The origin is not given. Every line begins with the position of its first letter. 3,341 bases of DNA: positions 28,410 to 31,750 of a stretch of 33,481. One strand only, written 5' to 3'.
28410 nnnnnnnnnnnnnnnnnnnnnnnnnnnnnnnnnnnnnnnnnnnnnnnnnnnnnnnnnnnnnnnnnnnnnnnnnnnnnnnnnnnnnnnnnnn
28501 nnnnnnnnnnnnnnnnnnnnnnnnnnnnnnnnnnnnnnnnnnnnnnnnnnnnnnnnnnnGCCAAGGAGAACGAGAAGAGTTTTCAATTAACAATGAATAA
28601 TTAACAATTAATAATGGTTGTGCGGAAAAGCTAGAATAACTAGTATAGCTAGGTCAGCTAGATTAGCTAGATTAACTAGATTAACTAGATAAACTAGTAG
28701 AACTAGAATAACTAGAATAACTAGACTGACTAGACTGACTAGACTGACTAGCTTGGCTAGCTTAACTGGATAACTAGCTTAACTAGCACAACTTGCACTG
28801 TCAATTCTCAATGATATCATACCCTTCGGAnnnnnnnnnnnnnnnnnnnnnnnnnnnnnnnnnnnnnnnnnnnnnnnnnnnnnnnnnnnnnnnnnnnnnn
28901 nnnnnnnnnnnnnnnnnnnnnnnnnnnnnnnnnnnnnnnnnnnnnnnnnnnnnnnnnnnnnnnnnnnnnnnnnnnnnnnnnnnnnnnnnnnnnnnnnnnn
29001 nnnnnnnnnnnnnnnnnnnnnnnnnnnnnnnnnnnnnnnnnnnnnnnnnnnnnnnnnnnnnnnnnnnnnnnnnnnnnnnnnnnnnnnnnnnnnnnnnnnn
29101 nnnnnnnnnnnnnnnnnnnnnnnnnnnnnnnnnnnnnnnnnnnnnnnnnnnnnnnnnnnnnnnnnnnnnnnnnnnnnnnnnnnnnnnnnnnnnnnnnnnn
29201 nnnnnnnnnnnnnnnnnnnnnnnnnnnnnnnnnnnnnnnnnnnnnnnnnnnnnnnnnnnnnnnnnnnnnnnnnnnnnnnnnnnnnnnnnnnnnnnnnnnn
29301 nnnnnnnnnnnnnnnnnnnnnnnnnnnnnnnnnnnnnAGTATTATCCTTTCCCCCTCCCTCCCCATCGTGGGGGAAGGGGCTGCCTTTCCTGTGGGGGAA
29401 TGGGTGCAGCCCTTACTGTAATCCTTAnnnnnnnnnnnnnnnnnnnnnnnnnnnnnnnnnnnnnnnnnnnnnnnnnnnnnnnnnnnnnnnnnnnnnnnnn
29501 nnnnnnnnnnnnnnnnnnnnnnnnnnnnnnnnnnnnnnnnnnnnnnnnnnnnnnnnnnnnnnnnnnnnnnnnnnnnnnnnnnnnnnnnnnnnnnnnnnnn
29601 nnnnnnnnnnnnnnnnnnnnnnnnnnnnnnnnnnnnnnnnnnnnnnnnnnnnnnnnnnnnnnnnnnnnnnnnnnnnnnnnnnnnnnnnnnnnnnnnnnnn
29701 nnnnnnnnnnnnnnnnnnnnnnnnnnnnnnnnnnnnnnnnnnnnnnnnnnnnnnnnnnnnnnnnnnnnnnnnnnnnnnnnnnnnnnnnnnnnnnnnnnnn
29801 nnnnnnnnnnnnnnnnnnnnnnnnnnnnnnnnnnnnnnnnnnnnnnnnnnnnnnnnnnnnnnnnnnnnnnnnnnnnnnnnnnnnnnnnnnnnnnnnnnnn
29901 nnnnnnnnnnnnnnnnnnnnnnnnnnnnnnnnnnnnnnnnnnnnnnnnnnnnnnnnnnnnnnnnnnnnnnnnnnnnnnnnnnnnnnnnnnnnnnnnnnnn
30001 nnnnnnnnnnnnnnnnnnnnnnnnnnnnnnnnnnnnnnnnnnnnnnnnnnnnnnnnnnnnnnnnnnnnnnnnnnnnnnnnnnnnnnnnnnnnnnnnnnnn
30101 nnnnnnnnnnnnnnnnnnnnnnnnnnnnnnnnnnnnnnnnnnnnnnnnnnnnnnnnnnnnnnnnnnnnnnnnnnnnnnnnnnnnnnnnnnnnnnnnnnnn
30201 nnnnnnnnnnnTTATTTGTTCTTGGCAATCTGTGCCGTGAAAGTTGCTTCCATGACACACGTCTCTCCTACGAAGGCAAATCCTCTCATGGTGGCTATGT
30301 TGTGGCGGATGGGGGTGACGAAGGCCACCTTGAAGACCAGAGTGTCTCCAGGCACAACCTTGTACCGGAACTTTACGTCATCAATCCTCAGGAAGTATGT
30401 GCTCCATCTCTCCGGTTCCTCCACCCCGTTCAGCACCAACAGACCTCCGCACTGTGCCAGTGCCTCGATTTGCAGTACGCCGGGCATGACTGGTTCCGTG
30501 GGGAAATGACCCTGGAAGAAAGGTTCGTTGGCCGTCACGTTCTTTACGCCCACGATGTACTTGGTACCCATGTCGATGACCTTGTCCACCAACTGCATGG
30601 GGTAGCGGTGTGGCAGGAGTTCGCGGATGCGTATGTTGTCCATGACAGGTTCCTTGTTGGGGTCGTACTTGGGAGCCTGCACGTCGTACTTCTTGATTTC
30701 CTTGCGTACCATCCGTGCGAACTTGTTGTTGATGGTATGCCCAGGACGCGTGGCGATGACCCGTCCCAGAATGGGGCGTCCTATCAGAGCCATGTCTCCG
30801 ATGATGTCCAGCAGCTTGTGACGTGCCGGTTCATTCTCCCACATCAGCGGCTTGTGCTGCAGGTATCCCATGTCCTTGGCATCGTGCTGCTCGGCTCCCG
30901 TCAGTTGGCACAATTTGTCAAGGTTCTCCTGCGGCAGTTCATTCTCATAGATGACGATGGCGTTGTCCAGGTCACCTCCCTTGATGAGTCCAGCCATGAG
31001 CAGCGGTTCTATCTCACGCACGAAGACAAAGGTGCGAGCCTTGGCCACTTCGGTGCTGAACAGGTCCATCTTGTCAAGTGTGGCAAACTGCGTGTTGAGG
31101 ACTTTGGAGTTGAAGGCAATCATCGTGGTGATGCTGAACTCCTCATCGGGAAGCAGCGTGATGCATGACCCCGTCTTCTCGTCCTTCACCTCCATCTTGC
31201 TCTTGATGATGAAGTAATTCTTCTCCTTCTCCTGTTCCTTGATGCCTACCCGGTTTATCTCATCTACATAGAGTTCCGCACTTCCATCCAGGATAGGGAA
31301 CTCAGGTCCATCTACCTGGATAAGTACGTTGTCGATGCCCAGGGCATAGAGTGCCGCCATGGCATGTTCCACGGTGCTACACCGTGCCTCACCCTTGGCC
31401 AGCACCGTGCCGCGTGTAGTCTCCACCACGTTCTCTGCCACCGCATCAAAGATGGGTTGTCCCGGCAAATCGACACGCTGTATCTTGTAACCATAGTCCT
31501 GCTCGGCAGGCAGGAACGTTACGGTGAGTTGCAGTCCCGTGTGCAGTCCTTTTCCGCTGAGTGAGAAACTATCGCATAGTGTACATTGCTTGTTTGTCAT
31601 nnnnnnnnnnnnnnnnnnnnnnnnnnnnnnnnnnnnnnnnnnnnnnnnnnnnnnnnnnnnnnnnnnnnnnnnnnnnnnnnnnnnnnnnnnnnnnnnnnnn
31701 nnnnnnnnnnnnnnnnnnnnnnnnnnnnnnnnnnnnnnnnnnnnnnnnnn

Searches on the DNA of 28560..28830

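Call 56: search_rna_families(source=window, start=28560, end=28830, threshold=evalue, max_evalue=1)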
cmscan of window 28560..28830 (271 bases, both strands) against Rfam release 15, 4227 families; matches with E-value up to 1: 0.
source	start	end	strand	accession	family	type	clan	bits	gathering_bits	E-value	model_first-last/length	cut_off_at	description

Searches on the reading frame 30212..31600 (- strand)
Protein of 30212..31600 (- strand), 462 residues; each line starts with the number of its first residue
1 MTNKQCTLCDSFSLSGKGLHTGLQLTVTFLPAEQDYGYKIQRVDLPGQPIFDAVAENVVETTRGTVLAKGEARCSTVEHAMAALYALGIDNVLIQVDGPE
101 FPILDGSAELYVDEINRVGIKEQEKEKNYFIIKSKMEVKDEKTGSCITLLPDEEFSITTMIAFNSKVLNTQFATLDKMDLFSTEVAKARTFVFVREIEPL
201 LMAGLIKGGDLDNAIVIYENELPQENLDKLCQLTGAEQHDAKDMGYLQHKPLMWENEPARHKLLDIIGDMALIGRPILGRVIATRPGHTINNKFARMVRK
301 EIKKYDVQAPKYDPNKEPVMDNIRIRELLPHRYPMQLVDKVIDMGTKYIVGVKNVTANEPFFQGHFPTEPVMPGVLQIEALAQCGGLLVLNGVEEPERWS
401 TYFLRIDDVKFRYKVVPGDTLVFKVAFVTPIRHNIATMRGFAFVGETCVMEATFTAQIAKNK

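Call 8: search_protein_families(library=pfam, proteins=[window:30212-31600:-])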
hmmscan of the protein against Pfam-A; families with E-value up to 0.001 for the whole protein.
window:30212-31600:- (462 aa): 3 families
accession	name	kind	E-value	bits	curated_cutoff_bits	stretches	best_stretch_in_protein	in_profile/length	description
PF03331.19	LpxC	-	5.4e-83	279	27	1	5-298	1-266/268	UDP-3-O-acyl N-acetylglycosamine deacetylase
PF07977.19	FabA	-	1.8e-29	102.6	23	1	329-452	1-137/138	FabA-like domain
PF22818.2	ApeI-like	-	6.2e-05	23.7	28.5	1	360-427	27-86/119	ApeI dehydratase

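Call 62: list_cluster_members(proteins=[window:30212-31600:-, window:31597-32640:-, window:25365-27602:-])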
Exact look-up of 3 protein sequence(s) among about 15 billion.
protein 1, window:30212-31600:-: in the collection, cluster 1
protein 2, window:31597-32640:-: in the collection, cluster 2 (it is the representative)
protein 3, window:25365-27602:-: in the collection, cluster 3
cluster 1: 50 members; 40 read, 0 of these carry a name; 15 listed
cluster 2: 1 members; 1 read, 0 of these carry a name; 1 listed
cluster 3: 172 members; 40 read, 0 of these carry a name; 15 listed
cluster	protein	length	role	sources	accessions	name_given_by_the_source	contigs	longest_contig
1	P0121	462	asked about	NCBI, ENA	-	-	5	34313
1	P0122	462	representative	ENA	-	-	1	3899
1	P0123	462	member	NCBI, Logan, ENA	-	-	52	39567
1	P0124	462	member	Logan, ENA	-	-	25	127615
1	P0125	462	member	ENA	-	-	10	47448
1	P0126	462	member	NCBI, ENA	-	-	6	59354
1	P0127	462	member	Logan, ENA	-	-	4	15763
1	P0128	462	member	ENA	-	-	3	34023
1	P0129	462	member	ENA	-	-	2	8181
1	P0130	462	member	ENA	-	-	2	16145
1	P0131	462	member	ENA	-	-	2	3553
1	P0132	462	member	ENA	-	-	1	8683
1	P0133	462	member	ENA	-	-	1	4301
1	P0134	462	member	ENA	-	-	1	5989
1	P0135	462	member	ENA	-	-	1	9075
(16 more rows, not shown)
